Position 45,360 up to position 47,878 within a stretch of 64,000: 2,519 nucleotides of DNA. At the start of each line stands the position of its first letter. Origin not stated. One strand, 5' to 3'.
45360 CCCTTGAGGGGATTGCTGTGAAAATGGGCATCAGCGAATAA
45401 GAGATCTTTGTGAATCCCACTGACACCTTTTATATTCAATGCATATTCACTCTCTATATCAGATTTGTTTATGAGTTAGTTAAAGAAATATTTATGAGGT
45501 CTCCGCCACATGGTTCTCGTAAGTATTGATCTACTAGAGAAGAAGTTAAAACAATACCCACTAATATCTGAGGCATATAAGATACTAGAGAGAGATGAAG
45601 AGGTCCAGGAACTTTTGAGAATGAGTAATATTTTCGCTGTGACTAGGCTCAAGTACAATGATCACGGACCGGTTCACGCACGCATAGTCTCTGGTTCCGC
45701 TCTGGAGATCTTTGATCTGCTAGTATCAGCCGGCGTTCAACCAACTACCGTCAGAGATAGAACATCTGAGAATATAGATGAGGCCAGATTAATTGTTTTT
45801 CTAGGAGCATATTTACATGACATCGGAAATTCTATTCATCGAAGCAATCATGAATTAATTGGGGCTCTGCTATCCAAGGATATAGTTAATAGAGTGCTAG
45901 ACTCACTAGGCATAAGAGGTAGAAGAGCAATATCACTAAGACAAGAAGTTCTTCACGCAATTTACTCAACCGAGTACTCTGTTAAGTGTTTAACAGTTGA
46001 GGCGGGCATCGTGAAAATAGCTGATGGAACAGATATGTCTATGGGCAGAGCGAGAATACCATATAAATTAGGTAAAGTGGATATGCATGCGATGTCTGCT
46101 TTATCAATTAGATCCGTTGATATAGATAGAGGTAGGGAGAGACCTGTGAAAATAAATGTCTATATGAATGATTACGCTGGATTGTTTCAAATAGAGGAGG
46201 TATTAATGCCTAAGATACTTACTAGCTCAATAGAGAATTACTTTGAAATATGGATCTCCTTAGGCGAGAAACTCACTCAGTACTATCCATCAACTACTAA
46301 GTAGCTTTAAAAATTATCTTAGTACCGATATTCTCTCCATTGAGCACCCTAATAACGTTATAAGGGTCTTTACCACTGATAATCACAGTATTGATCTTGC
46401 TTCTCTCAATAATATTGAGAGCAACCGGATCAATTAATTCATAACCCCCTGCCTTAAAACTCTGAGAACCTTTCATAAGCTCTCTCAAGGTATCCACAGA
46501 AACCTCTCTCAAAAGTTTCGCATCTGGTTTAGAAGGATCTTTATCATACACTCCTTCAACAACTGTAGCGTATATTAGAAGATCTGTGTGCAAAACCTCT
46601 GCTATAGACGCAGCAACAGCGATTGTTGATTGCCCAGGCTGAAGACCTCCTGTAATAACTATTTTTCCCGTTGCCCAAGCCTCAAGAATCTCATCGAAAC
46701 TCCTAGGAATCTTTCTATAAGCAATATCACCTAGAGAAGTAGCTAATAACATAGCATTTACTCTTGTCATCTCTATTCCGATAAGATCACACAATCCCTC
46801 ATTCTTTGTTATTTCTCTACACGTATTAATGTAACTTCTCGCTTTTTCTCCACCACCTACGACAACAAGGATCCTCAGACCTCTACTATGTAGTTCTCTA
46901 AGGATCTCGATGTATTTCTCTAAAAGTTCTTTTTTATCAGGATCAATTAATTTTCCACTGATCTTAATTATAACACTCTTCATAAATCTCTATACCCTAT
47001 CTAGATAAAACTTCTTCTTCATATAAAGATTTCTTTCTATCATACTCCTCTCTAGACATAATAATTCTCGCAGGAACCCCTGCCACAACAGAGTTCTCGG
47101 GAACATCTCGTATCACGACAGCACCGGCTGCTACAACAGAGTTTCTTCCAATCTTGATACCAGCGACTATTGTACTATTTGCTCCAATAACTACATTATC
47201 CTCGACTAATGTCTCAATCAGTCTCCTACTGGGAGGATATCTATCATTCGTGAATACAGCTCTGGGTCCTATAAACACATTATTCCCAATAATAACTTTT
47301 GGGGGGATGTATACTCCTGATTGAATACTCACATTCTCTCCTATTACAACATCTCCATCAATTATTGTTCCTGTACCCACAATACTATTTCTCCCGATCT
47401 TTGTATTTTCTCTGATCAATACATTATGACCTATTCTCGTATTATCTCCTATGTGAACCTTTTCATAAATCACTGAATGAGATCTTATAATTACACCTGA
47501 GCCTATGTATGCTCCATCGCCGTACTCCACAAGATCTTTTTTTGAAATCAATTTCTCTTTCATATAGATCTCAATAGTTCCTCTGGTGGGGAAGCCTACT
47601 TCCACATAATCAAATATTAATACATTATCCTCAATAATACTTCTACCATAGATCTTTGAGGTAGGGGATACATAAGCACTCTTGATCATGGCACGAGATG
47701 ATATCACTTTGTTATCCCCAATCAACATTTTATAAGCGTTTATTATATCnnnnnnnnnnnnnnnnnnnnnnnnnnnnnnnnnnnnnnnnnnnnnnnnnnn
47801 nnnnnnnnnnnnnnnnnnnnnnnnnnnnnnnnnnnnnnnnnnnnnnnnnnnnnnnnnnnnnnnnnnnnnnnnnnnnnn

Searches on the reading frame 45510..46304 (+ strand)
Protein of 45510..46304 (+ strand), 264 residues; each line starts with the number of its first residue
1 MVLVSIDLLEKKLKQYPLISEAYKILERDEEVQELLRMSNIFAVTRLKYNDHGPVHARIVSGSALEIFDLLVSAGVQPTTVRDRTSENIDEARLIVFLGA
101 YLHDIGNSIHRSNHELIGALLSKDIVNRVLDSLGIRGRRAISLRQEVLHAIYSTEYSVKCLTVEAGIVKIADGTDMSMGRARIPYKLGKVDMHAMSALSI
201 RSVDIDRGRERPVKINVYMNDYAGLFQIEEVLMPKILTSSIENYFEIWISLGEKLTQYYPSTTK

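Call 3: search_protein_families(library=pfam, proteins=[window:45510-46304:+], max_evalue=0.1)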
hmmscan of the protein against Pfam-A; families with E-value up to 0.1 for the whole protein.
window:45510-46304:+ (264 aa): 2 families
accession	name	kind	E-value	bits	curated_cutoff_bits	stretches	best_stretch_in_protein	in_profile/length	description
PF01966.28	HD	-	1.7e-06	28.8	22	1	87-176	17-115/116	HD domain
PF11416.13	Syntaxin-5_N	-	0.022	14.4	16.6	1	76-87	1-12/23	Syntaxin-5 N-terminal, Sly1p-binding domain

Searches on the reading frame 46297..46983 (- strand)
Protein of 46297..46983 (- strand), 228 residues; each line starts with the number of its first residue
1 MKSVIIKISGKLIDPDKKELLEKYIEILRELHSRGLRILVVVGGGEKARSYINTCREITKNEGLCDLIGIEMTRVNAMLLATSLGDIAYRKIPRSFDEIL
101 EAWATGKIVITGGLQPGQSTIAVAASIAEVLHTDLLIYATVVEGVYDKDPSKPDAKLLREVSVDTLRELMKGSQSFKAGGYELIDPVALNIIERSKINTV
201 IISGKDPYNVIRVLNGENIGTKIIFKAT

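Call 3: search_protein_families(library=pfam, proteins=[window:46297-46983:-], max_evalue=0.1)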
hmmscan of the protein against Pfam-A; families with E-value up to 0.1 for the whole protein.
window:46297-46983:- (228 aa): 2 families
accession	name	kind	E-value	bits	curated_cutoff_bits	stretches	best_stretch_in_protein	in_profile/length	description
PF00696.33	AA_kinase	-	1.1e-30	107.5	24.9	1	4-203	3-234/234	Amino acid kinase family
PF00702.32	Hydrolase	-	0.039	14.8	26.4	0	9-44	88-123/191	haloacid dehalogenase-like hydrolase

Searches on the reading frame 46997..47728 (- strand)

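Call 3: search_protein_families(library=pfam, proteins=[window:46997-47728:-], max_evalue=0.1)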
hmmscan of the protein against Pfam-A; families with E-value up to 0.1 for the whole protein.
window:46997-47728:- (243 aa): 6 families
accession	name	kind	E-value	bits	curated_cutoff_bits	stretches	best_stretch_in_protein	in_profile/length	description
PF00132.30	Hexapep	-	1.6e-32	110.3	27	4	126-160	1-35/36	Bacterial transferase hexapeptide (six repeats)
PF14602.12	Hexapep_2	-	1.1e-17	63.8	27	2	175-205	4-32/34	Hexapeptide repeat of succinyl-transferase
PF25084.1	LbH_EIF2B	-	2.3e-14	53.7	54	1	62-157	11-103/105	EIF2B subunit epsilon LbH domain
PF24894.1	Hexapep_GlmU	-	0.00038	21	23.3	1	76-135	22-83/104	GlmU-like, C-terminal hexapeptide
PF21711.3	DCTN5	-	0.0028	17.8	40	0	69-130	87-147/182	Dynactin subunit 5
PF25087.1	GMPPB_C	-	0.015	15.4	39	0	121-162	5-46/110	GMPPB C-terminal domain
